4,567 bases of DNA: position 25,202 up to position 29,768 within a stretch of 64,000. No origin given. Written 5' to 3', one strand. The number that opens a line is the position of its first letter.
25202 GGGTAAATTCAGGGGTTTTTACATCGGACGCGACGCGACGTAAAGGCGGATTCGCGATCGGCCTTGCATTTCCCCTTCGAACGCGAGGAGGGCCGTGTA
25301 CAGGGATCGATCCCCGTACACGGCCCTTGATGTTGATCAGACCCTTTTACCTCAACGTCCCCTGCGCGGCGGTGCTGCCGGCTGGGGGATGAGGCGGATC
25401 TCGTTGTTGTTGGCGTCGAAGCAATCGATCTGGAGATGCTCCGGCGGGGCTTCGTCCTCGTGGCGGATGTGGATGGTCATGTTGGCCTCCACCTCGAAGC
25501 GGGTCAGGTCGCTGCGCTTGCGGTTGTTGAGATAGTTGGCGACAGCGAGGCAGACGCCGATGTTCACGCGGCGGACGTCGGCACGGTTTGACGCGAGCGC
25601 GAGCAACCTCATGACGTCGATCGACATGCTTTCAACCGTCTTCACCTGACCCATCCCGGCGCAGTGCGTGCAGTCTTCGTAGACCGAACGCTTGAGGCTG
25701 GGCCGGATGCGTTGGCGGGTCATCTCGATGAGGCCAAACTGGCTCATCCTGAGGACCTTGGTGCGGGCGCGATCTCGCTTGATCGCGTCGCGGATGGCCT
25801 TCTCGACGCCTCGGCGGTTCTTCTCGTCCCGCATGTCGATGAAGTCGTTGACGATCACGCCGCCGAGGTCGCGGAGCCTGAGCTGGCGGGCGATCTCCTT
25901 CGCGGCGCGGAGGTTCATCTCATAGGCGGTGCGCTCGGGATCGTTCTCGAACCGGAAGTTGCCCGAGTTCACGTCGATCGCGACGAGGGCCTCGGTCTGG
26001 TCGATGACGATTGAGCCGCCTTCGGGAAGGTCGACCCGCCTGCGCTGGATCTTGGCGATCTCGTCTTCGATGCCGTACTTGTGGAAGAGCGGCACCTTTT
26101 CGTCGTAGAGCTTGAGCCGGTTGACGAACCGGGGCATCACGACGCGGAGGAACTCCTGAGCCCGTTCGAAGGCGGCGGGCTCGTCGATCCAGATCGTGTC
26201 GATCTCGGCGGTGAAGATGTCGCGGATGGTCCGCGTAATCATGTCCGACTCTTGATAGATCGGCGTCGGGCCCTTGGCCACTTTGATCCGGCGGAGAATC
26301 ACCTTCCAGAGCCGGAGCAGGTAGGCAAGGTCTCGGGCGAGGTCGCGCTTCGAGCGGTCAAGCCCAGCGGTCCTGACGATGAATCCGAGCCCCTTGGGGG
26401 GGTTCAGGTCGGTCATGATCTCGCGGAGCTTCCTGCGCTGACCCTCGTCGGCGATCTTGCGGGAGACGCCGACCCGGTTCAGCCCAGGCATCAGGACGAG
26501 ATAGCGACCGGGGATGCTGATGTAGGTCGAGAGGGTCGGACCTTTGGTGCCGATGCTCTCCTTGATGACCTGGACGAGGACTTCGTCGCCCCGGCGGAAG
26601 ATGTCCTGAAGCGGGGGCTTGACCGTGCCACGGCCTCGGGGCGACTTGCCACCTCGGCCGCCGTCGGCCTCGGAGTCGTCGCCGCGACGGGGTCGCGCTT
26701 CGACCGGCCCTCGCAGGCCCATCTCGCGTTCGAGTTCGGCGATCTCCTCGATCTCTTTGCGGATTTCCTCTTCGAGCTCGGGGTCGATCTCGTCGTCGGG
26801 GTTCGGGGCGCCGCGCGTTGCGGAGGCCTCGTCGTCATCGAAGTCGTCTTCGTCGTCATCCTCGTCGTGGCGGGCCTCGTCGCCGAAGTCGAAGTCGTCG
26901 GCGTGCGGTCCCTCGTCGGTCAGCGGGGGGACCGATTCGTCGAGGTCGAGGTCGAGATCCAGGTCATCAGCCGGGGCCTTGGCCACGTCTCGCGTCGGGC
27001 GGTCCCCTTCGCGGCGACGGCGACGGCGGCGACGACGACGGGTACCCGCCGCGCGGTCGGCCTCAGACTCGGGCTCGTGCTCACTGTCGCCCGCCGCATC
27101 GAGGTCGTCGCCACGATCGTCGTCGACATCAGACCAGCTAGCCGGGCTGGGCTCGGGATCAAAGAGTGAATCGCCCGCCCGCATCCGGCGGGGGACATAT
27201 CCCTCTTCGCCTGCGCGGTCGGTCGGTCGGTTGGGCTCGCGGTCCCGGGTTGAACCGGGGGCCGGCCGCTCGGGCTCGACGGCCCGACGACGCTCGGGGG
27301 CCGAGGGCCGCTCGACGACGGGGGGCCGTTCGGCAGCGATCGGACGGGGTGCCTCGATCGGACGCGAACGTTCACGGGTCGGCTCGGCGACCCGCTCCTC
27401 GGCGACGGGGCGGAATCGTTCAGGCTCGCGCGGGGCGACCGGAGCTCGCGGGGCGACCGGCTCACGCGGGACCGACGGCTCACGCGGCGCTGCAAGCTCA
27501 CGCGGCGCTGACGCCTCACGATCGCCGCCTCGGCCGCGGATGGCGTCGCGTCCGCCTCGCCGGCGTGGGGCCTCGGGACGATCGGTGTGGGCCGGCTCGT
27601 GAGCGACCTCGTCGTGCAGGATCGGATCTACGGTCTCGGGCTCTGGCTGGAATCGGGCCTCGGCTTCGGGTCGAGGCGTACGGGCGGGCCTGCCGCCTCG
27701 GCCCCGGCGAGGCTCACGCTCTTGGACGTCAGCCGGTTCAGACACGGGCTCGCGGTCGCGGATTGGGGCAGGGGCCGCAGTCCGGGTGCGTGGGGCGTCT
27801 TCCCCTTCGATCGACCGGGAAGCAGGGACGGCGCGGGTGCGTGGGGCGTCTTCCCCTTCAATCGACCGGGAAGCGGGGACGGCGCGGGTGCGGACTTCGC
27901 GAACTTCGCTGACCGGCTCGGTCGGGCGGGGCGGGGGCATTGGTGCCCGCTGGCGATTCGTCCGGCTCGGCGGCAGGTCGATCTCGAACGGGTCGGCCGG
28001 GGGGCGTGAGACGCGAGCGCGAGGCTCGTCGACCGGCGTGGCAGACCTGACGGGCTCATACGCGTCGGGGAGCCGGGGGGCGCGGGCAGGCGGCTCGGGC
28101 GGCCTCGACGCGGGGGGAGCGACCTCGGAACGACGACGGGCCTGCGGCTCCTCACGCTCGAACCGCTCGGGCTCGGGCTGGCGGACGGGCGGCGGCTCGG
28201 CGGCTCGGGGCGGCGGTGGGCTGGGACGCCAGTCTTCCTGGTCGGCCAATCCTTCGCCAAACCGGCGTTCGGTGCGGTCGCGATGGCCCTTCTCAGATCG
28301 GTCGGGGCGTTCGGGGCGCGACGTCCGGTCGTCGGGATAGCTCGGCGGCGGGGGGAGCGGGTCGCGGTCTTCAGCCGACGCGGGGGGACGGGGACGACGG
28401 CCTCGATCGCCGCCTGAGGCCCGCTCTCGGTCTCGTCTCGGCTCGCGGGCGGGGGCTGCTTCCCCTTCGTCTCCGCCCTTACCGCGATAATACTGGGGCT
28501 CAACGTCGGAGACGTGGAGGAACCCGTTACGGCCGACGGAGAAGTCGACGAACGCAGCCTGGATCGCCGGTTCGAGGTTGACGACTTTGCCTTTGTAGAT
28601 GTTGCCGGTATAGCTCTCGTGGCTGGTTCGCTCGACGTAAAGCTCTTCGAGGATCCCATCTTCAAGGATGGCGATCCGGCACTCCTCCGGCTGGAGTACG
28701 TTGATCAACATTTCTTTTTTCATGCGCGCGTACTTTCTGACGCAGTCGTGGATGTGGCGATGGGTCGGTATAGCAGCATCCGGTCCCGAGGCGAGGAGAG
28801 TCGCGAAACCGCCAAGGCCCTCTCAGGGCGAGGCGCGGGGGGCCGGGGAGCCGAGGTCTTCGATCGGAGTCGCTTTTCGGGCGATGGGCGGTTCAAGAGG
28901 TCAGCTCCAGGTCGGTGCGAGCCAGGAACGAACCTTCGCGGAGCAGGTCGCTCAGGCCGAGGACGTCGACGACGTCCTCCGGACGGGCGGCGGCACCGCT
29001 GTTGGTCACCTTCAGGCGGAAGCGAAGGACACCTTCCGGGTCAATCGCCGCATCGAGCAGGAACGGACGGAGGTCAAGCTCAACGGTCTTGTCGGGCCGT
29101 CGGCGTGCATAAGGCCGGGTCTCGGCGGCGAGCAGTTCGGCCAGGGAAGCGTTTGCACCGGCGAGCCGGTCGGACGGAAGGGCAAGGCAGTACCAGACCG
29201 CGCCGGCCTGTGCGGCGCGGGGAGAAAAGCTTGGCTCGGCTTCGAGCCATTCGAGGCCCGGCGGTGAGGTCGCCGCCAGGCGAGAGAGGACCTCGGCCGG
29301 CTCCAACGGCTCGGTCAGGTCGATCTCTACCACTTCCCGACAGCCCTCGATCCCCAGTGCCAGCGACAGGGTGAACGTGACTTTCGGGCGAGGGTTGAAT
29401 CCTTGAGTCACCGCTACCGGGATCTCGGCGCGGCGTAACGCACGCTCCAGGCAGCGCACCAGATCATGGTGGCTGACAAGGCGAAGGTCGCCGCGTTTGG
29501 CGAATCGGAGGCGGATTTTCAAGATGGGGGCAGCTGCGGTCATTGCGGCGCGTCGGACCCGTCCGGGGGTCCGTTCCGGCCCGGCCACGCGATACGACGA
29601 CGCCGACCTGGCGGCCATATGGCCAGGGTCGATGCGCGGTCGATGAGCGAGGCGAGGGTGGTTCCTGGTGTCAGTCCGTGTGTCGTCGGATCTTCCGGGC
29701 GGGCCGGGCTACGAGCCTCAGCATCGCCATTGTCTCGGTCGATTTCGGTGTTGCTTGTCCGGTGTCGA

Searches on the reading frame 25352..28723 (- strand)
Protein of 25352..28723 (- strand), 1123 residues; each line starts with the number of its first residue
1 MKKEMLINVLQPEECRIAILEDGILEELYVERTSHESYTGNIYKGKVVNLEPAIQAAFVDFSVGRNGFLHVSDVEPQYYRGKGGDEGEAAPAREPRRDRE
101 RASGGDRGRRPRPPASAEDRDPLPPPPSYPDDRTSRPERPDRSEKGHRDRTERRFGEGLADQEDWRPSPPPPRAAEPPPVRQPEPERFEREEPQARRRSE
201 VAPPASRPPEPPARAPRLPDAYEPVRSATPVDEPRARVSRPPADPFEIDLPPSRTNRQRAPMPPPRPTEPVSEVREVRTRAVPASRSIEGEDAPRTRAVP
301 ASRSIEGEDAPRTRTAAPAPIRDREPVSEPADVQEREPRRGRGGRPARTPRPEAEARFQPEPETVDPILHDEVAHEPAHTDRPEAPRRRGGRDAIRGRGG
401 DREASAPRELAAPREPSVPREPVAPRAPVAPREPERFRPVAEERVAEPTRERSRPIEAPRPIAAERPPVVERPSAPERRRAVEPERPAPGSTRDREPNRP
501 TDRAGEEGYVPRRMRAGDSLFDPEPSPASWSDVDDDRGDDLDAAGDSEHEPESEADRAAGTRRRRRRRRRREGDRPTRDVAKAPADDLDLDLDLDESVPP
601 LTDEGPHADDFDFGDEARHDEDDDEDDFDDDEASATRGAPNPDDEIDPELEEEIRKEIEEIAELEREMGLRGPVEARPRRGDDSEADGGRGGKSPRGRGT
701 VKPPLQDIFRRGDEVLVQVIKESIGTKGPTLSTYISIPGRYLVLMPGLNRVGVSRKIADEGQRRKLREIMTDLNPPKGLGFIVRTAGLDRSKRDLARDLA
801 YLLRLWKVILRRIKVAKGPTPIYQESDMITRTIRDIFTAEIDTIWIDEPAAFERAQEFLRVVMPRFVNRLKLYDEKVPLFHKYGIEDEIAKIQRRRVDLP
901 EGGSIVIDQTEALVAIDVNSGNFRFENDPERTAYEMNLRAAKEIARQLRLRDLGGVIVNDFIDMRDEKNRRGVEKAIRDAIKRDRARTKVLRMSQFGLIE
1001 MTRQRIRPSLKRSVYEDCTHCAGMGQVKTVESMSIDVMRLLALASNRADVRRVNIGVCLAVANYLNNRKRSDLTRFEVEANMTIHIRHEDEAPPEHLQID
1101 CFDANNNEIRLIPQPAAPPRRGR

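Call 21: search_protein_families(library=pfam, proteins=[window:25352-28723:-], max_evalue=0.001)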
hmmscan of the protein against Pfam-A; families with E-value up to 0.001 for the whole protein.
window:25352-28723:- (1123 aa): 2 families
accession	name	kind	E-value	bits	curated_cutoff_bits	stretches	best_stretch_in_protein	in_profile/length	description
PF10150.14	RNase_E_G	-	2.8e-100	335.7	25.5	1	736-1005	1-269/270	Ribonuclease E/G family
PF20833.2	RNase_E_G_Thio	-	1.9e-18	66.8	26.8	1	1018-1100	2-84/86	RNase E/G, Thioredoxin-like domain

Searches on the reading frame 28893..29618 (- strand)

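Call 21: search_protein_families(library=pfam, proteins=[window:28893-29618:-], max_evalue=0.001)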
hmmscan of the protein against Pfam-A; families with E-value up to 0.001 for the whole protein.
window:28893-29618:- (241 aa): 1 family
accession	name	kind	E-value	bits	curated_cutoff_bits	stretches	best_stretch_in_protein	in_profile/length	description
PF10105.14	DUF2344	-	5.1e-39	134.4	23.8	1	34-212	1-175/176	Uncharacterized protein conserved in bacteria (DUF2344)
